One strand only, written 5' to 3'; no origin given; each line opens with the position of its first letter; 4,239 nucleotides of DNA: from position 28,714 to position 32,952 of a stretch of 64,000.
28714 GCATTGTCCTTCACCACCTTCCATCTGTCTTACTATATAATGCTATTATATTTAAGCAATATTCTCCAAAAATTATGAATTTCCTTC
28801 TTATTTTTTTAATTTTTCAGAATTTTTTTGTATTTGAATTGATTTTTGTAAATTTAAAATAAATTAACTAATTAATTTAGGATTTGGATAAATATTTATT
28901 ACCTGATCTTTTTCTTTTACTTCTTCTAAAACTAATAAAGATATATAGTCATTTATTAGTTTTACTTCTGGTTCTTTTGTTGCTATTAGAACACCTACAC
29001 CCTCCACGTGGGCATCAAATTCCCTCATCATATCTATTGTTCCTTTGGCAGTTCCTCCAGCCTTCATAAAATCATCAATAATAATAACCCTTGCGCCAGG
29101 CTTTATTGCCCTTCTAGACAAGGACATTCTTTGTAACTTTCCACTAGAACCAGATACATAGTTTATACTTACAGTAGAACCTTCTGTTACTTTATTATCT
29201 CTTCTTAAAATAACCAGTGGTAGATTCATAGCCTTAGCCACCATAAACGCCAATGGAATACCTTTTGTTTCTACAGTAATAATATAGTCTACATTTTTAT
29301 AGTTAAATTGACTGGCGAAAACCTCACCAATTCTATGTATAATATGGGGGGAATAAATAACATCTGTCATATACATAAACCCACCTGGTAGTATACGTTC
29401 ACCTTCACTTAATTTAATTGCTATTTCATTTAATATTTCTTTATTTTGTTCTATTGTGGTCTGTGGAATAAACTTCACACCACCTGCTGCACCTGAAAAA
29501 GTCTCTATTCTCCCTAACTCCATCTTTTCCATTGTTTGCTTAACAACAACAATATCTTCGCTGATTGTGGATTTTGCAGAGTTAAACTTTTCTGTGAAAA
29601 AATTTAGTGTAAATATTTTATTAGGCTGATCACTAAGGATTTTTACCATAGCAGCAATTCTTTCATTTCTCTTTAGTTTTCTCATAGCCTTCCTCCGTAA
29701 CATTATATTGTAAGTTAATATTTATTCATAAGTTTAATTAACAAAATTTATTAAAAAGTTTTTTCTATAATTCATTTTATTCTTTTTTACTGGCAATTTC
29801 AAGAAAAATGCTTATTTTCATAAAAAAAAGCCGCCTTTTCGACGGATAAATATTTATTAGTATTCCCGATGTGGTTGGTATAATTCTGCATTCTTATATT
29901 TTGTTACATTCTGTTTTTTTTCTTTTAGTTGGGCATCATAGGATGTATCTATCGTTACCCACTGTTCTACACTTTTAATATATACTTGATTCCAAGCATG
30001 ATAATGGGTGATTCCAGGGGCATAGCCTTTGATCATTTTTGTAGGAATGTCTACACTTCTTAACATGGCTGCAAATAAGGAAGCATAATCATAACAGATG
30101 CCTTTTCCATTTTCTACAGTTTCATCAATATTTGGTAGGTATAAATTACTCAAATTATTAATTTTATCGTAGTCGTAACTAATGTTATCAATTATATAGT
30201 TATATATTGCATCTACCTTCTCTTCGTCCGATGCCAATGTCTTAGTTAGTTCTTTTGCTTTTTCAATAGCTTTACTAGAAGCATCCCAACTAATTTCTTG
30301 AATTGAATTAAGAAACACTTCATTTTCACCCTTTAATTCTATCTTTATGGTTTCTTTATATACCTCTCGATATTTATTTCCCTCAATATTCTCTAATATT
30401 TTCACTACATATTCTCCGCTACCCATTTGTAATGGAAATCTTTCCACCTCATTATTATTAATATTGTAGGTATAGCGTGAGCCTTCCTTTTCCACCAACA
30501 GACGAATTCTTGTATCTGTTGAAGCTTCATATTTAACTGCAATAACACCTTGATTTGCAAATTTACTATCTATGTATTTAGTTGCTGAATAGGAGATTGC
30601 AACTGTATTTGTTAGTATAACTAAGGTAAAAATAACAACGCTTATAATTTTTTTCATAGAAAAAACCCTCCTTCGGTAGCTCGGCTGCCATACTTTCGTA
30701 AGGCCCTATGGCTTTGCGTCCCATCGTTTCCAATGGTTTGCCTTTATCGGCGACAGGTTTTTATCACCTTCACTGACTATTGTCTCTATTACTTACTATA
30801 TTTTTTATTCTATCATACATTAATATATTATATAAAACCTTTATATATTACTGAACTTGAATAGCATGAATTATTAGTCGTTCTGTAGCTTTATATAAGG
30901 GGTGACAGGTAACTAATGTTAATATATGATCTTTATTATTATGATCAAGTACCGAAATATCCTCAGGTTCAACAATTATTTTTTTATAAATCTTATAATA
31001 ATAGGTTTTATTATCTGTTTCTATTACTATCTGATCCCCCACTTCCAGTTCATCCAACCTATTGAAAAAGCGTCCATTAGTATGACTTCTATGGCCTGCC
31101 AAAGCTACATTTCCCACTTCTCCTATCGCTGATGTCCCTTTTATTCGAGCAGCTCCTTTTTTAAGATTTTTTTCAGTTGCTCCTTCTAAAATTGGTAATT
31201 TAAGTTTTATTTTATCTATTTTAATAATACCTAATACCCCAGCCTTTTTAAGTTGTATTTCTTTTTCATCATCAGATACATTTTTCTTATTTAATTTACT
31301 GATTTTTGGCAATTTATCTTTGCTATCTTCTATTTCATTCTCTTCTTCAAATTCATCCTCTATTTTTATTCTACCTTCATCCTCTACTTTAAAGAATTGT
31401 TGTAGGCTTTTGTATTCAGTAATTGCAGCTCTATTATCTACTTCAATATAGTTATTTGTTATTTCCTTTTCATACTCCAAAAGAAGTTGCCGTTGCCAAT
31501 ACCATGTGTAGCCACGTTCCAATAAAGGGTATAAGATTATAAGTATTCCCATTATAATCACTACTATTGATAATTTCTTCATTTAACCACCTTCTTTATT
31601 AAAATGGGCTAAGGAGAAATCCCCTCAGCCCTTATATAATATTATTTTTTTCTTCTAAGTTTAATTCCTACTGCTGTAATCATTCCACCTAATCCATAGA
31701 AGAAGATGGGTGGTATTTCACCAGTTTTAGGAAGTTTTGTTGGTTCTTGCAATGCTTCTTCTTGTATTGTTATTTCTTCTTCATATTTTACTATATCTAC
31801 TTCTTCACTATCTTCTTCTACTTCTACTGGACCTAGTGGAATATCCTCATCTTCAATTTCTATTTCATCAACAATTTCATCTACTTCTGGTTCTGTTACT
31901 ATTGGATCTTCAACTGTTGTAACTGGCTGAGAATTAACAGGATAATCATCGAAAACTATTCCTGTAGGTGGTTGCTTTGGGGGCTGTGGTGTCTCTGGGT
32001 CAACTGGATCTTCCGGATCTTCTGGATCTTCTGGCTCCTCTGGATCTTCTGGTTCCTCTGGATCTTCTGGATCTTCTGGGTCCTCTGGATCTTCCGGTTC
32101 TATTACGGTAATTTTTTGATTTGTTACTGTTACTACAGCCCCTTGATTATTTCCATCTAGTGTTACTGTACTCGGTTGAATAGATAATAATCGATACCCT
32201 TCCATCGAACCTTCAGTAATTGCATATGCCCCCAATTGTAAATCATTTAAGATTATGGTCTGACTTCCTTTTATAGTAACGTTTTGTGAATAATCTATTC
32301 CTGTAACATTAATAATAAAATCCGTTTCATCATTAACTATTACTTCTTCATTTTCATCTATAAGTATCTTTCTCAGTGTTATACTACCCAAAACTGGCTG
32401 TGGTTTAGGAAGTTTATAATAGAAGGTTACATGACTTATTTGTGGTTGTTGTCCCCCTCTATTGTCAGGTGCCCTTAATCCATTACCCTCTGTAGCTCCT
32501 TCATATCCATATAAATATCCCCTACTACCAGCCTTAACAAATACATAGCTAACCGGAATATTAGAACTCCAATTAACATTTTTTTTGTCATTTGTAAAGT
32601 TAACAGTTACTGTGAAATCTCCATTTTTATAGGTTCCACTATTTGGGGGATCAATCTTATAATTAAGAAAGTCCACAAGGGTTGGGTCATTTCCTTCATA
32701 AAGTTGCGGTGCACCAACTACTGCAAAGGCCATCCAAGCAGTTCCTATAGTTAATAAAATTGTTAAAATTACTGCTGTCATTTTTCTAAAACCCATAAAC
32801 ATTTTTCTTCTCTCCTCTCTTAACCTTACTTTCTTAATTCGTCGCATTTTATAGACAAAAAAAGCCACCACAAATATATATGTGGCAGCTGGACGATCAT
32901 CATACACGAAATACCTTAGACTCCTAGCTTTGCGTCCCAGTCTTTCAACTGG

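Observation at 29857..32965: Dual c-di-GMP-riboswitch-controlled adhesin, sortase and transglutaminase-like protein module inserted between purR and murC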

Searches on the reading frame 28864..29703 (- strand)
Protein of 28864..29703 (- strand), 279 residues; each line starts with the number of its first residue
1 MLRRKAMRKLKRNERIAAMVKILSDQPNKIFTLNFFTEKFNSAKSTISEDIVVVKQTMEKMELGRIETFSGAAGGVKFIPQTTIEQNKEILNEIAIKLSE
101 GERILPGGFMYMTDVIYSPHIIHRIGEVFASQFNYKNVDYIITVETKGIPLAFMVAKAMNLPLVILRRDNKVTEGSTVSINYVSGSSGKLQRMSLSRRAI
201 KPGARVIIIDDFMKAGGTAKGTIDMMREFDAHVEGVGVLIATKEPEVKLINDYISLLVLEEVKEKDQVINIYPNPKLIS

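Call 4: search_protein_families(library=pfam, proteins=[window:28864-29703:-], max_evalue=0.01)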
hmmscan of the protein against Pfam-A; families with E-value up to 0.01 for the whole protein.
window:28864-29703:- (279 aa): 2 families
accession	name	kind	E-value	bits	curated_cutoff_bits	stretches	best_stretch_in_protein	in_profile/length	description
PF09182.16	PuR_N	-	2.3e-32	111.2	24.6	1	11-80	1-70/70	Bacterial purine repressor, N-terminal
PF00156.33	Pribosyltran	-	3.2e-16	59.5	26.3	1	119-257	9-141/158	Phosphoribosyl transferase domain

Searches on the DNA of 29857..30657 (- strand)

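Call 15: search_rna_families(sources=[L002, L003, L005, L009, L021, L025, L042, L053, L018], threshold=gathering)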
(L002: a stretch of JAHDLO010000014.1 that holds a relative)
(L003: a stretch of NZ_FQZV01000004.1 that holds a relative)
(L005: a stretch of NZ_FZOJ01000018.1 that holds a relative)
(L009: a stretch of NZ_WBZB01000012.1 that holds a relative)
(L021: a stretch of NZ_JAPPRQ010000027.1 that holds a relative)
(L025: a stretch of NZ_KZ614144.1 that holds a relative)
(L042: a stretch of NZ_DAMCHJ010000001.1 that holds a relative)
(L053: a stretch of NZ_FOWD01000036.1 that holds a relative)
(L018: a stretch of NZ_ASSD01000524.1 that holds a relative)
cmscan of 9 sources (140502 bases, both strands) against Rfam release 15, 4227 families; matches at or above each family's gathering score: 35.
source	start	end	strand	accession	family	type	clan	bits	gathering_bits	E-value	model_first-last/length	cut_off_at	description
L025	9348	9905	+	RF00177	SSU_rRNA_bacteria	Gene; rRNA;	CL00111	471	50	4e-146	9-546/1533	no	Bacterial small subunit ribosomal RNA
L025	13753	13912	+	RF02543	LSU_rRNA_eukarya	Gene; rRNA;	CL00112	148.8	50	9.5e-36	2825-2984/3401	no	Eukaryotic large subunit ribosomal RNA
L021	13617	13899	+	RF00230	T-box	Cis-reg; leader;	-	104.9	93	8.9e-22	1-219/219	no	T-box leader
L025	14356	14472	+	RF00001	5S_rRNA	Gene; rRNA;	CL00113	92.2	38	3.1e-18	1-120/120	no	5S ribosomal RNA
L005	2703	2786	+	RF01786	c-di-GMP-II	Cis-reg; riboswitch;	CL00127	83.4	53.5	4e-17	1-84/84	no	Cyclic di-GMP-II riboswitch aptamer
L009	1801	1886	+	RF01051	c-di-GMP-I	Cis-reg; riboswitch;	CL00126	77.4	35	3.8e-13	1-87/87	no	c-di-GMP-I riboswitch aptamer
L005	7644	7733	+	RF01051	c-di-GMP-I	Cis-reg; riboswitch;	CL00126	77.2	35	4.3e-13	1-87/87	no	c-di-GMP-I riboswitch aptamer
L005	7825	7915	+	RF01051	c-di-GMP-I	Cis-reg; riboswitch;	CL00126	76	35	8.7e-13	1-87/87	no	c-di-GMP-I riboswitch aptamer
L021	1623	1706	+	RF01786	c-di-GMP-II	Cis-reg; riboswitch;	CL00127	75.8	53.5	5.8e-15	1-84/84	no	Cyclic di-GMP-II riboswitch aptamer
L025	13936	14184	+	RF02543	LSU_rRNA_eukarya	Gene; rRNA;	CL00112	75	50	2.2e-15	3007-3399/3401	no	Eukaryotic large subunit ribosomal RNA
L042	7891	7975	+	RF01051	c-di-GMP-I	Cis-reg; riboswitch;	CL00126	74.7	35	1.7e-12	1-87/87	no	c-di-GMP-I riboswitch aptamer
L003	4040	4128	+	RF01051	c-di-GMP-I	Cis-reg; riboswitch;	CL00126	74.1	35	2.5e-12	1-87/87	no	c-di-GMP-I riboswitch aptamer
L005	2616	2699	+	RF01786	c-di-GMP-II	Cis-reg; riboswitch;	CL00127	73.4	53.5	2.7e-14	1-84/84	no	Cyclic di-GMP-II riboswitch aptamer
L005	1666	1737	+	RF00005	tRNA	Gene; tRNA;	CL00001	73.3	29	8.6e-14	1-71/71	no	tRNA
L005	1304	1374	+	RF00005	tRNA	Gene; tRNA;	CL00001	71.4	29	2.9e-13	1-71/71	no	tRNA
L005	1553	1625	+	RF00005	tRNA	Gene; tRNA;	CL00001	70.5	29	5e-13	1-71/71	no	tRNA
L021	7757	7835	+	RF03167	c-di-GMP-I-GGC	Cis-reg; riboswitch;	CL00126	69.5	59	5e-14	1-80/80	no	c-di-GMP-I-GGC riboswitch aptamer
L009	7751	7830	+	RF01051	c-di-GMP-I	Cis-reg; riboswitch;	CL00126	68.8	35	4.8e-11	1-87/87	no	c-di-GMP-I riboswitch aptamer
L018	4973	5053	+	RF03167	c-di-GMP-I-GGC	Cis-reg; riboswitch;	CL00126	68.8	59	8e-14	1-80/80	no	c-di-GMP-I-GGC riboswitch aptamer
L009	4651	4734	+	RF01786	c-di-GMP-II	Cis-reg; riboswitch;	CL00127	68.7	53.5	5.7e-13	1-84/84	no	Cyclic di-GMP-II riboswitch aptamer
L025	7908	7987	+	RF03167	c-di-GMP-I-GGC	Cis-reg; riboswitch;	CL00126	68.7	59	8.1e-14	1-80/80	no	c-di-GMP-I-GGC riboswitch aptamer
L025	7777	7855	+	RF03167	c-di-GMP-I-GGC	Cis-reg; riboswitch;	CL00126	68.7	59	8.4e-14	1-80/80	no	c-di-GMP-I-GGC riboswitch aptamer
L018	4816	4896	+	RF03167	c-di-GMP-I-GGC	Cis-reg; riboswitch;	CL00126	68.7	59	8.1e-14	1-80/80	no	c-di-GMP-I-GGC riboswitch aptamer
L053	7902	7984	+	RF01051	c-di-GMP-I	Cis-reg; riboswitch;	CL00126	67.8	35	8.4e-11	1-87/87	no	c-di-GMP-I riboswitch aptamer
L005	2305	2386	+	RF03167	c-di-GMP-I-GGC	Cis-reg; riboswitch;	CL00126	67.1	59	2.4e-13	1-80/80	no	c-di-GMP-I-GGC riboswitch aptamer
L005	1387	1460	+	RF00005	tRNA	Gene; tRNA;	CL00001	66.1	29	8e-12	1-71/71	no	tRNA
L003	7903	7987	+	RF03167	c-di-GMP-I-GGC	Cis-reg; riboswitch;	CL00126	65.2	59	8.3e-13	1-80/80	no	c-di-GMP-I-GGC riboswitch aptamer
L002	7742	7818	+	RF03167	c-di-GMP-I-GGC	Cis-reg; riboswitch;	CL00126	65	59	9.8e-13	1-80/80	no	c-di-GMP-I-GGC riboswitch aptamer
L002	7905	7981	+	RF03167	c-di-GMP-I-GGC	Cis-reg; riboswitch;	CL00126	64.3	59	1.5e-12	1-80/80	no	c-di-GMP-I-GGC riboswitch aptamer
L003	7750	7834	+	RF03167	c-di-GMP-I-GGC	Cis-reg; riboswitch;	CL00126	64.3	59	1.5e-12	1-80/80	no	c-di-GMP-I-GGC riboswitch aptamer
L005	1472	1544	+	RF00005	tRNA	Gene; tRNA;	CL00001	63.6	29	4e-11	1-71/71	no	tRNA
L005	8859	8932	+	RF00005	tRNA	Gene; tRNA;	CL00001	63.5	29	4.2e-11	1-71/71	no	tRNA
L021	7897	7976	+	RF03167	c-di-GMP-I-GGC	Cis-reg; riboswitch;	CL00126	61.5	59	9.5e-12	1-80/80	no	c-di-GMP-I-GGC riboswitch aptamer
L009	7893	7974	+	RF03167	c-di-GMP-I-GGC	Cis-reg; riboswitch;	CL00126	60.6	59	1.8e-11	1-80/80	no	c-di-GMP-I-GGC riboswitch aptamer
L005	1829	1902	+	RF00005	tRNA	Gene; tRNA;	CL00001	46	29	2.8e-06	1-71/71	no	tRNA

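Call 42: search_rna_families(sources=[L007, L010, L016, L037, L042, L053, L070, L079], threshold=gathering)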
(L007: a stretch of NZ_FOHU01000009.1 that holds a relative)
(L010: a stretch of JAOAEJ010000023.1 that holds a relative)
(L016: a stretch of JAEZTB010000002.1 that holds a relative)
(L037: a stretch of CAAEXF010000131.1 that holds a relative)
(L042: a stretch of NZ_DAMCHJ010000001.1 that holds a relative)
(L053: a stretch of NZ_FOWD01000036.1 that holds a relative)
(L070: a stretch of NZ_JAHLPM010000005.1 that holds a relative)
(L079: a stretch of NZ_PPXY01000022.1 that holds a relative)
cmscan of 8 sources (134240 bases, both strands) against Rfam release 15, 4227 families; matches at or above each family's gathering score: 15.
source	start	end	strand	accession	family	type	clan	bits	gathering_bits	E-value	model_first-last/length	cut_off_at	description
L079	7874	7960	+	RF01051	c-di-GMP-I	Cis-reg; riboswitch;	CL00126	80.3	35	7.3e-14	1-87/87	no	c-di-GMP-I riboswitch aptamer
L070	7845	7930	+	RF01051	c-di-GMP-I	Cis-reg; riboswitch;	CL00126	77.7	35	3.1e-13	1-87/87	no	c-di-GMP-I riboswitch aptamer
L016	7896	7986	+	RF01051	c-di-GMP-I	Cis-reg; riboswitch;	CL00126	75.8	35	9.2e-13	1-87/87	no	c-di-GMP-I riboswitch aptamer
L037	7867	7960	+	RF01051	c-di-GMP-I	Cis-reg; riboswitch;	CL00126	74.9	35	1.5e-12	1-87/87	no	c-di-GMP-I riboswitch aptamer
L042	7891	7975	+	RF01051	c-di-GMP-I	Cis-reg; riboswitch;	CL00126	74.7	35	1.6e-12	1-87/87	no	c-di-GMP-I riboswitch aptamer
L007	3652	3723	+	RF00005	tRNA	Gene; tRNA;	CL00001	74.5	29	3.8e-14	1-71/71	no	tRNA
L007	7709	7798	+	RF01051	c-di-GMP-I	Cis-reg; riboswitch;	CL00126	71.7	35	9e-12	1-87/87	no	c-di-GMP-I riboswitch aptamer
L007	3294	3364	+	RF00005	tRNA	Gene; tRNA;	CL00001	71.4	29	2.8e-13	1-71/71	no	tRNA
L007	3541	3613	+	RF00005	tRNA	Gene; tRNA;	CL00001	70.5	29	4.8e-13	1-71/71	no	tRNA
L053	7902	7984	+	RF01051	c-di-GMP-I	Cis-reg; riboswitch;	CL00126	67.8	35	8.1e-11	1-87/87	no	c-di-GMP-I riboswitch aptamer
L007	3375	3448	+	RF00005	tRNA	Gene; tRNA;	CL00001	66.9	29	4.6e-12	1-71/71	no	tRNA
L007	7889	7975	+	RF03167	c-di-GMP-I-GGC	Cis-reg; riboswitch;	CL00126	65.8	59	5.5e-13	1-80/80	no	c-di-GMP-I-GGC riboswitch aptamer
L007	3460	3532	+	RF00005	tRNA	Gene; tRNA;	CL00001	63.6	29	3.8e-11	1-71/71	no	tRNA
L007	8973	9046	+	RF00005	tRNA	Gene; tRNA;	CL00001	63.2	29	4.8e-11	1-71/71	no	tRNA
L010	7906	7986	+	RF01051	c-di-GMP-I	Cis-reg; riboswitch;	CL00126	57.8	35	2.2e-08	1-87/87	no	c-di-GMP-I riboswitch aptamer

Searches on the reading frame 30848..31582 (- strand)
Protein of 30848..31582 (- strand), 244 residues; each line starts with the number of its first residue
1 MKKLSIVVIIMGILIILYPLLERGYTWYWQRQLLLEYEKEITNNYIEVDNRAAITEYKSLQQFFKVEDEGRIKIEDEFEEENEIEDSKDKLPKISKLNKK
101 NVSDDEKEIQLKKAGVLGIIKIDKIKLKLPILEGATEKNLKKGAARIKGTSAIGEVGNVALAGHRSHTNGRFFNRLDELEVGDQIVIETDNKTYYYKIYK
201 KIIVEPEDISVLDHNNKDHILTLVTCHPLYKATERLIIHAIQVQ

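Call 4: search_protein_families(library=pfam, proteins=[window:30848-31582:-], max_evalue=0.01)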
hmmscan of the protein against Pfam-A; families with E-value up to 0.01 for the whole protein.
window:30848-31582:- (244 aa): 1 family
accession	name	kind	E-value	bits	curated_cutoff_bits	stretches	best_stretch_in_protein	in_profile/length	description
PF04203.18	Sortase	-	3.1e-35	121.1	26.6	1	120-240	1-122/125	Sortase domain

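Call 28: search_protein_families(library=ncbifam, proteins=[window:30848-31582:-], max_evalue=0.01)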
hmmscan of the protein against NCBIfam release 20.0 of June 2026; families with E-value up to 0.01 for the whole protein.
window:30848-31582:- (244 aa): 8 families
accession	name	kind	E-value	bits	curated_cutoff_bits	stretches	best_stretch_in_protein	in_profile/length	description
NF033745.1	class_C_sortase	subfamily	5.8e-41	140.6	160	1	6-240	2-218/220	class C sortase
NF033747.1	class_E_sortase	subfamily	1.1e-34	120.1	160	1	79-241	33-204/211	class E sortase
NF058671.1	sortase_SrtD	exception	4.3e-32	111.3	140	1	79-240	26-185/187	class D sortase, LPxTATN-specific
TIGR01076.1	sortase_fam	subfamily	1.8e-28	99.1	39.35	1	118-240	1-125/136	sortase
NF033746.1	class_D_sortase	subfamily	5.3e-28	97.5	165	1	110-243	3-134/135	class D sortase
TIGR03784.1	marine_sortase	equivalog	7.6e-16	58.2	158.25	1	121-233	55-167/174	class GN sortase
NF033748.1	class_F_sortase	subfamily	0.00035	20.2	166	1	149-233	52-140/155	class F sortase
NF040525.1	SrtB_LPKTxSAVK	exception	0.0016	17.5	200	1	161-211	131-180/261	class B sortase, LPKTxAVK-specific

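Call 55: list_cluster_members(proteins=[P0001, window:30848-31582:-, window:31642-32802:-])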
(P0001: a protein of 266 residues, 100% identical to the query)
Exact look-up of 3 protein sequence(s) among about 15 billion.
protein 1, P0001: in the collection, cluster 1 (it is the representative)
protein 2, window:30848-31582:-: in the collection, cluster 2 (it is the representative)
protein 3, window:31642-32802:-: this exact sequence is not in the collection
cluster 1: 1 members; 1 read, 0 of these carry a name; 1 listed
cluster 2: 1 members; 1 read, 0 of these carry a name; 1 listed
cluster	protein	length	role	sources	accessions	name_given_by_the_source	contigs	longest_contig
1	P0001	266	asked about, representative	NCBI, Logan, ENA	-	-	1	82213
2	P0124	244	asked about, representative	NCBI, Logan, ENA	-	-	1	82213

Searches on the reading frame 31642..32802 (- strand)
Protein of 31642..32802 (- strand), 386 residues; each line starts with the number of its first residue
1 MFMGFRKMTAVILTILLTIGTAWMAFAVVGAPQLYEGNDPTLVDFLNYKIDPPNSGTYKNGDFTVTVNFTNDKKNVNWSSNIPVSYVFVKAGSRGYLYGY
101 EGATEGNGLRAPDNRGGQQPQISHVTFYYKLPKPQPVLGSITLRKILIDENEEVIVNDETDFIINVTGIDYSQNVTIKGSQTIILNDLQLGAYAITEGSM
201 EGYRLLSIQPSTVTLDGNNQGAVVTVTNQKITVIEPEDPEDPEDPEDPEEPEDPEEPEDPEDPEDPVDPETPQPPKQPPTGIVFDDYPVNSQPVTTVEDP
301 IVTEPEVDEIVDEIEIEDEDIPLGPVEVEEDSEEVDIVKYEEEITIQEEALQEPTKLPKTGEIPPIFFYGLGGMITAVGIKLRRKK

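Call 4: search_protein_families(library=pfam, proteins=[window:31642-32802:-], max_evalue=0.01)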
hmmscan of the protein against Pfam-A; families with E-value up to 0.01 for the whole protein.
window:31642-32802:- (386 aa): 1 family
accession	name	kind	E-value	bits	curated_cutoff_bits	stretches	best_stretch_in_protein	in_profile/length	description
PF24547.1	DUF7601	-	2.8e-05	25.1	27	1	161-230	49-116/116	Domain of unknown function (DUF7601)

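Call 28: search_protein_families(library=ncbifam, proteins=[window:31642-32802:-], max_evalue=0.01)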
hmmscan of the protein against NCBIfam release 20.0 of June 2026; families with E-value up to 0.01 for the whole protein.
window:31642-32802:- (386 aa): 1 family
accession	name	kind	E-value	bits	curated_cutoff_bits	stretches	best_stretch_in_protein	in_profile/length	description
TIGR01167.1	LPXTG_anchor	domain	0.0022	18.6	15.9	1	356-386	1-32/34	LPXTG cell wall anchor domain-containing protein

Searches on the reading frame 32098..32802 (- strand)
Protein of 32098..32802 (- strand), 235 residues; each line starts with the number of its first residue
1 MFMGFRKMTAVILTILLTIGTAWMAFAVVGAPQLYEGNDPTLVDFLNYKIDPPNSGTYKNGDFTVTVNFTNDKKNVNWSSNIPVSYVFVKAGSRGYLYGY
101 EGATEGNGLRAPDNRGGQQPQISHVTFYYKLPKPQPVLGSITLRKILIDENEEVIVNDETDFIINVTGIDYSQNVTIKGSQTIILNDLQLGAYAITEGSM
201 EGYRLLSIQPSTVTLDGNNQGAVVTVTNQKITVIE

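Call 53: find_homologous_proteins(query=window:32098-32802:-)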
Query seq(235 aa) (235 aa): 3 proteins with E <= 0.001 among 321 candidates.
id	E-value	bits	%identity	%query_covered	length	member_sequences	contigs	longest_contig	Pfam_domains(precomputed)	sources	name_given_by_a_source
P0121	1.8e-25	108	58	40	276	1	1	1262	-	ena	-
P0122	2.0e-25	108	58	40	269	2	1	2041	-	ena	-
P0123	7.7e-19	86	48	43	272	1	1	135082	-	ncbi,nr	ncbi:MAG: hypothetical protein N3B14_06735 [Thermoleophilia bacterium]|nr:hypothetical protein [Ther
